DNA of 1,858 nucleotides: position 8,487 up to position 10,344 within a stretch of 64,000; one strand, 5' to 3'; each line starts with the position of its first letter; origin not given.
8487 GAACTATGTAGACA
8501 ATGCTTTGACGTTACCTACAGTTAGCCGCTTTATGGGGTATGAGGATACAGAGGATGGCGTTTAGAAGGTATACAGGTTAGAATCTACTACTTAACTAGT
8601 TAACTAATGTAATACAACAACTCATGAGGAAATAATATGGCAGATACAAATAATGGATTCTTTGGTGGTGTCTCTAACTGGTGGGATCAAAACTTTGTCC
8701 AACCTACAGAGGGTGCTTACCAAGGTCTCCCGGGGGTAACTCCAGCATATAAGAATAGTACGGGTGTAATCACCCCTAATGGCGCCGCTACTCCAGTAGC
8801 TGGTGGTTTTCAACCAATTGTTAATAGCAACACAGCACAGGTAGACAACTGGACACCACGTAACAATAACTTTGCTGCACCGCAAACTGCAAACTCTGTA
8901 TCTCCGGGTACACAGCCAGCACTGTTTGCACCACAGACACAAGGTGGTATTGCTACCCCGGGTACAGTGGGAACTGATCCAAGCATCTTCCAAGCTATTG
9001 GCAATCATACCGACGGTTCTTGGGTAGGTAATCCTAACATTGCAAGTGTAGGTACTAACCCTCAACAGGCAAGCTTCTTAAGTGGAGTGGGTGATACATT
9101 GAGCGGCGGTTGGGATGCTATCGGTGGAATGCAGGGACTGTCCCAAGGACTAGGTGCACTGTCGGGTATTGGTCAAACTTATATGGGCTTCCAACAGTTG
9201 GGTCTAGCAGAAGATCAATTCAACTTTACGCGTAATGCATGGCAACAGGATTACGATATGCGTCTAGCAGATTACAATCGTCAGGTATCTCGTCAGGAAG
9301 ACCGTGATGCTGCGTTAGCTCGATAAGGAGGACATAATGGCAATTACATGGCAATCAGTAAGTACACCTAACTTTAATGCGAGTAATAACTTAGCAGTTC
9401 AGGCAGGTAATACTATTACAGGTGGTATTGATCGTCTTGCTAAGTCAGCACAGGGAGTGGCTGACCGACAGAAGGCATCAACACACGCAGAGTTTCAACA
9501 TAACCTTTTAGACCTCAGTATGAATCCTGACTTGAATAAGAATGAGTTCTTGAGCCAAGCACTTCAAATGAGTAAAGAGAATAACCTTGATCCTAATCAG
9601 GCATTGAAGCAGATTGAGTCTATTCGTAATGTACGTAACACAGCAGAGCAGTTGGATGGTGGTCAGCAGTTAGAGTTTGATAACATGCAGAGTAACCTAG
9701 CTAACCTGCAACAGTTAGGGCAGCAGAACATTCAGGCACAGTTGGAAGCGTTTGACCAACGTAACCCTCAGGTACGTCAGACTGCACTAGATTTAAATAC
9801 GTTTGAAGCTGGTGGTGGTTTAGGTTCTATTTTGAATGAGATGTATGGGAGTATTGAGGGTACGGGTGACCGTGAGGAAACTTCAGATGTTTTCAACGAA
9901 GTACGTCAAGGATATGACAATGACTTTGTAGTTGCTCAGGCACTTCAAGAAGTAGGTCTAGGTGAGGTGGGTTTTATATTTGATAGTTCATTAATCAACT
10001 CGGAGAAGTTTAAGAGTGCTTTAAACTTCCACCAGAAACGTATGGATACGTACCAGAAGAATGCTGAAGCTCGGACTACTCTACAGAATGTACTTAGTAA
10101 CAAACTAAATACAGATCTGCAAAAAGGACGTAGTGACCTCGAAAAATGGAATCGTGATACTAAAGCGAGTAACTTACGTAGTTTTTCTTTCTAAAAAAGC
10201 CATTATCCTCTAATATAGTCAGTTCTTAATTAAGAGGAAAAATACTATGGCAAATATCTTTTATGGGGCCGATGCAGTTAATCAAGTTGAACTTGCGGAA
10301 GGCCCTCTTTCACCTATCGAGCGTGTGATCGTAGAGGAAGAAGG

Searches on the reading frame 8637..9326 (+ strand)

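Call 58: search_protein_families(library=pfam, proteins=[window:8637-9326:+], max_evalue=0.01)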
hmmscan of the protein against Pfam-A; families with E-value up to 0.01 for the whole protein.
window:8637-9326:+ (229 aa): 0 families

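Call 62: search_protein_families(library=phrogs, proteins=[window:8637-9326:+], max_evalue=0.01)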
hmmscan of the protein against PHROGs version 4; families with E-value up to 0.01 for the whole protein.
window:8637-9326:+ (229 aa): 4 families
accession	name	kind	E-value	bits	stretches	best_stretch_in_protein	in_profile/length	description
phrog_18869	-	unknown function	1.4e-102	343.9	1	1-229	22-255/258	-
phrog_2646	-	unknown function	6.8e-11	44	1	103-224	31-130/154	-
phrog_16623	-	unknown function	6.6e-05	23.9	1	146-217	82-147/176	-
phrog_22703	-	unknown function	0.00017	22.9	1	152-220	43-113/137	-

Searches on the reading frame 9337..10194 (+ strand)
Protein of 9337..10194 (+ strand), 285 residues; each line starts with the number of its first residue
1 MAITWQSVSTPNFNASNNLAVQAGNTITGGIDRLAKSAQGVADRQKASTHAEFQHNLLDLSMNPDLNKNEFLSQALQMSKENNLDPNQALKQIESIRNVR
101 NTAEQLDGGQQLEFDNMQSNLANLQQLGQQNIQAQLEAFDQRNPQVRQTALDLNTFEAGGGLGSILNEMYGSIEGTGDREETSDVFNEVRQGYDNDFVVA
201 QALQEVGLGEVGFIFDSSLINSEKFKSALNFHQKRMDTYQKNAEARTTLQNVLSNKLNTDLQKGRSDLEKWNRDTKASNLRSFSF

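Call 51: search_protein_families(library=pfam, proteins=[window:9337-10194:+], max_evalue=0.01)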
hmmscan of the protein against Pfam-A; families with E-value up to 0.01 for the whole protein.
window:9337-10194:+ (285 aa): 0 families

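Call 62: search_protein_families(library=phrogs, proteins=[window:9337-10194:+], max_evalue=0.01)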
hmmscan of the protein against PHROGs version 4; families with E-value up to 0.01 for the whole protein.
window:9337-10194:+ (285 aa): 1 family
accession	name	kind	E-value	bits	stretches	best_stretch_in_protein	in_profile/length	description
phrog_20377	-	unknown function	1.2e-148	495.1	1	1-285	1-286/287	-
